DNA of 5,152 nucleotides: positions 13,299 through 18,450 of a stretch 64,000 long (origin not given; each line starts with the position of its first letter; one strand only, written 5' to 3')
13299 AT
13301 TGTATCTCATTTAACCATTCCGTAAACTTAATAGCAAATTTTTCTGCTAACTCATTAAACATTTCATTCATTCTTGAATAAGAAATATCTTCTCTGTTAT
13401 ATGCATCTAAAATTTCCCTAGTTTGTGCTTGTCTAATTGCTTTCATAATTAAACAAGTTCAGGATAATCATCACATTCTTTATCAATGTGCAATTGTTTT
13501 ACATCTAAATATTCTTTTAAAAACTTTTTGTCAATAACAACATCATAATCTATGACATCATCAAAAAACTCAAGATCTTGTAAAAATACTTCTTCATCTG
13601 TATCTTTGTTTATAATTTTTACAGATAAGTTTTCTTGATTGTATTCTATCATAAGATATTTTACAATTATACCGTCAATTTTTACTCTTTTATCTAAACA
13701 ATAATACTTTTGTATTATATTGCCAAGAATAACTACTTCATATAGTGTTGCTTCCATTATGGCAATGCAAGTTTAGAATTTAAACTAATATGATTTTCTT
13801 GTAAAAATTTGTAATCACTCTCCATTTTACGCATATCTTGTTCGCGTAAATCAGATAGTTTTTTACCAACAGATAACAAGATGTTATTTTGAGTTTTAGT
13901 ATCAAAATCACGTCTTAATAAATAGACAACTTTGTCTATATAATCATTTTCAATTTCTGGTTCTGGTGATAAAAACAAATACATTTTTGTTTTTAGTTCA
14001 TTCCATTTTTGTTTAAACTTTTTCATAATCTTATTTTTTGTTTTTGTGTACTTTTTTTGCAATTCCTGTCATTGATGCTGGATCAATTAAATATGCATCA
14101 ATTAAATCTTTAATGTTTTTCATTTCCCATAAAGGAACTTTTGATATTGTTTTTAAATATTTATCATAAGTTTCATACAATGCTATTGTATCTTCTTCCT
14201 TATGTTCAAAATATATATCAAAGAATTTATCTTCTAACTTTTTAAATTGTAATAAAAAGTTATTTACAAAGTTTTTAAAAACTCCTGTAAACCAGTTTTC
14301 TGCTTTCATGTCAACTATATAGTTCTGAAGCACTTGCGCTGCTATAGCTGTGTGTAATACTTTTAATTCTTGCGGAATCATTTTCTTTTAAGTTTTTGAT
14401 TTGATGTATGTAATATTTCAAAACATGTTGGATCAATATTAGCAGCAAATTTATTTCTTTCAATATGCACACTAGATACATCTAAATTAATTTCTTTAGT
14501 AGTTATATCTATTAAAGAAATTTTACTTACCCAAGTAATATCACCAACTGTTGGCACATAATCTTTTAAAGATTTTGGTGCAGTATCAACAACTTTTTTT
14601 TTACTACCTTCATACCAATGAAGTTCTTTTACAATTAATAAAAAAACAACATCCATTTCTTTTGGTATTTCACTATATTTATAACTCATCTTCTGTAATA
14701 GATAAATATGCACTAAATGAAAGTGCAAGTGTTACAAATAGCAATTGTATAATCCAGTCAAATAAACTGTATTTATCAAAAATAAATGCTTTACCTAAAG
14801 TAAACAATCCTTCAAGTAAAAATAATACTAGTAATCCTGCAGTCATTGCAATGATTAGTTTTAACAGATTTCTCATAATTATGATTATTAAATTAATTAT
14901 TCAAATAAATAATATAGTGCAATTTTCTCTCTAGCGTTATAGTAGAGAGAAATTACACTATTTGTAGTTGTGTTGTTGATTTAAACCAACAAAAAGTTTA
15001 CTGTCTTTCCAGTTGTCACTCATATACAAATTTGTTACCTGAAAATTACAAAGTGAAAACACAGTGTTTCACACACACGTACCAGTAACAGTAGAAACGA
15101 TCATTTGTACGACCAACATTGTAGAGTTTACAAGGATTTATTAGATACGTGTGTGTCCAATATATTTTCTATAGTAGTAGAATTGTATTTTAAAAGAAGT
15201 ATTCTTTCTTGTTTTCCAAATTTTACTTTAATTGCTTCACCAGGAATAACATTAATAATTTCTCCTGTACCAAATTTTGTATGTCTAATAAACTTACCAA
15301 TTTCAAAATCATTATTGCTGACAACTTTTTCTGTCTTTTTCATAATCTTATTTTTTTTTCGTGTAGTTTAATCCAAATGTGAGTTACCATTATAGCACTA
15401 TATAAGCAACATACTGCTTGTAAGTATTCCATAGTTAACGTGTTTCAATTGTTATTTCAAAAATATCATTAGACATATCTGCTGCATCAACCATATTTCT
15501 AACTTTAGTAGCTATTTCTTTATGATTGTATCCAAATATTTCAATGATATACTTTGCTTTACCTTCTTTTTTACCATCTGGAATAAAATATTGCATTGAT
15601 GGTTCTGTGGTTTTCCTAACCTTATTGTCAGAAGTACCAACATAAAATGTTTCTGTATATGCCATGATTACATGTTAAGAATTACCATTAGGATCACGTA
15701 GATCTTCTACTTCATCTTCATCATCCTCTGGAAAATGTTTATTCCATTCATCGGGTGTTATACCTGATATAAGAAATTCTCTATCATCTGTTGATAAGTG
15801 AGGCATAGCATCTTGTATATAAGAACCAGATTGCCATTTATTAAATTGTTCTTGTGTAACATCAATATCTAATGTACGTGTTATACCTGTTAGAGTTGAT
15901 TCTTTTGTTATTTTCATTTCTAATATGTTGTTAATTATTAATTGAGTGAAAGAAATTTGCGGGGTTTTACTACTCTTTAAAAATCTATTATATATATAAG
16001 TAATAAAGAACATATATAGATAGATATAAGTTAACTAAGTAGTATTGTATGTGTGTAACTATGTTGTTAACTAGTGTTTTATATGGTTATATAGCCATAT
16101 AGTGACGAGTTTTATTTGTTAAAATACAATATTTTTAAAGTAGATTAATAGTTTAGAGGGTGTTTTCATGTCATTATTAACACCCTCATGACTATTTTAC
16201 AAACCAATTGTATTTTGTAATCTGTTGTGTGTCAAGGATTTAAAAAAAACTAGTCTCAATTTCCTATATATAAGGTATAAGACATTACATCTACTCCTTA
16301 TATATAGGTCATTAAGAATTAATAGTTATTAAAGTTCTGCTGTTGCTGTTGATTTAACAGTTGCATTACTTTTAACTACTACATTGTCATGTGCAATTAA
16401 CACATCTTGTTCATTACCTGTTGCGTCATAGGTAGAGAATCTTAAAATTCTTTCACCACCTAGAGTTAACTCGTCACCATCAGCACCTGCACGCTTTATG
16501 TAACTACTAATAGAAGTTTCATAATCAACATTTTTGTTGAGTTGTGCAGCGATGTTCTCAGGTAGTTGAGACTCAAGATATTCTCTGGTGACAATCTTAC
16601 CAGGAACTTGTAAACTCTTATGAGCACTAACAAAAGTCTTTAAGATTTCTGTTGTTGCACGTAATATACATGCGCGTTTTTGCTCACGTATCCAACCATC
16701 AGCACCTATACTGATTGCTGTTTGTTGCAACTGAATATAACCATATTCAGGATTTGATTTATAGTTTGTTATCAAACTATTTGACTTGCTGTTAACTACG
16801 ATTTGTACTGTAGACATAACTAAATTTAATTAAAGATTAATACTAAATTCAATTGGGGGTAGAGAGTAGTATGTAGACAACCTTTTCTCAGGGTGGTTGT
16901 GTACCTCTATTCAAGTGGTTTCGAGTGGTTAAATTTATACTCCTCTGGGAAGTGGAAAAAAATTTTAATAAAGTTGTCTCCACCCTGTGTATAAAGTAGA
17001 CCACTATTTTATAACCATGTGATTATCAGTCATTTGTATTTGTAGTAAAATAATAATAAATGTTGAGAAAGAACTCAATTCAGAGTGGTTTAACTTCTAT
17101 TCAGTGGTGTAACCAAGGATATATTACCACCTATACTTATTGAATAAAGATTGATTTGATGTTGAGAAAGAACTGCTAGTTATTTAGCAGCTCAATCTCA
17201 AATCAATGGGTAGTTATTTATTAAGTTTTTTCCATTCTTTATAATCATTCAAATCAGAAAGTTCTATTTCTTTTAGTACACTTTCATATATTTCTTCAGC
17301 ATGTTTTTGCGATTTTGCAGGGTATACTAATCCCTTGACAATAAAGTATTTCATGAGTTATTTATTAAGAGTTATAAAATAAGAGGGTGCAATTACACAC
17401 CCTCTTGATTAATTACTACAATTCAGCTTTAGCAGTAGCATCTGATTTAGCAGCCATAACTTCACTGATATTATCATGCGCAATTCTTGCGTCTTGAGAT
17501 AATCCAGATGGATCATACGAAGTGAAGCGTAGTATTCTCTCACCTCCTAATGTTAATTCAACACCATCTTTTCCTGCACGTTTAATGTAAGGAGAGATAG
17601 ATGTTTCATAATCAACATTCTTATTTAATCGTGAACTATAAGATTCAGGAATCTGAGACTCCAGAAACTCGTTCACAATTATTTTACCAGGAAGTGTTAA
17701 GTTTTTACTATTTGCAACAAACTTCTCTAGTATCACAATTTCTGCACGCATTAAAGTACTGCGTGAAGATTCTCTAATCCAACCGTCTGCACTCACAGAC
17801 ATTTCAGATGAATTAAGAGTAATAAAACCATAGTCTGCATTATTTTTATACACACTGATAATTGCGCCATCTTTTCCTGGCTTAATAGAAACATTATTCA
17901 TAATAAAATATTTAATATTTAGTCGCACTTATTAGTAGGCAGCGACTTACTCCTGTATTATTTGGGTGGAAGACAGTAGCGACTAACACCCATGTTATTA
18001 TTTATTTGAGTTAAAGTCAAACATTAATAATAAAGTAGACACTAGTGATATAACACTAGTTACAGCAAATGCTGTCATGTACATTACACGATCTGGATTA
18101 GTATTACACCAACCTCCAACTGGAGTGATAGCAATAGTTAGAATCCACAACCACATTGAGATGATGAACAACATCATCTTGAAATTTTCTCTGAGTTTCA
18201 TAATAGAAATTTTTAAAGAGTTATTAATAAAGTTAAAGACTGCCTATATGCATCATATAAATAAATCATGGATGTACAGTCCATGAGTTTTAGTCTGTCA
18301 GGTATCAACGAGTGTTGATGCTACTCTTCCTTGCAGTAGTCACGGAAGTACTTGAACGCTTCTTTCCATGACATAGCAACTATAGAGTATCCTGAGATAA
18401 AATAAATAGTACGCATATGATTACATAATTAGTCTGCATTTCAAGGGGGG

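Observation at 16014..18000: Tandem paralogous genes, each an independent transcription unit with strong hairpin terminators and repeat-bearing upstream regions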

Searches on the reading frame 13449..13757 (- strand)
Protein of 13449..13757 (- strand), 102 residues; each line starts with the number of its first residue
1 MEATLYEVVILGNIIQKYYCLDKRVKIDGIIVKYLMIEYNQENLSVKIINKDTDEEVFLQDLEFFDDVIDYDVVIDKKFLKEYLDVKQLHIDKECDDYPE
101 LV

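Call 68: search_protein_families(library=pfam, proteins=[window:13449-13757:-], max_evalue=0.01)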
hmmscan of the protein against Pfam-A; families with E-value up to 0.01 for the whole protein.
window:13449-13757:- (102 aa): 1 family
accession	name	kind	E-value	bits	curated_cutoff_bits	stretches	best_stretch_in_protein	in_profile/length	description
PF22390.1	LntA_helical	-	0.0067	17.1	26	1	31-91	4-64/133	LntA, four-helical up-and-down bundle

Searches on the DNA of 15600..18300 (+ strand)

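Call 6: search_dna_similar(query=window:15600-18300:+, collection=phages, mode=distant, max_rows=20)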
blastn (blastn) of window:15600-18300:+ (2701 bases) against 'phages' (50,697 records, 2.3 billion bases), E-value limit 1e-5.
No match.
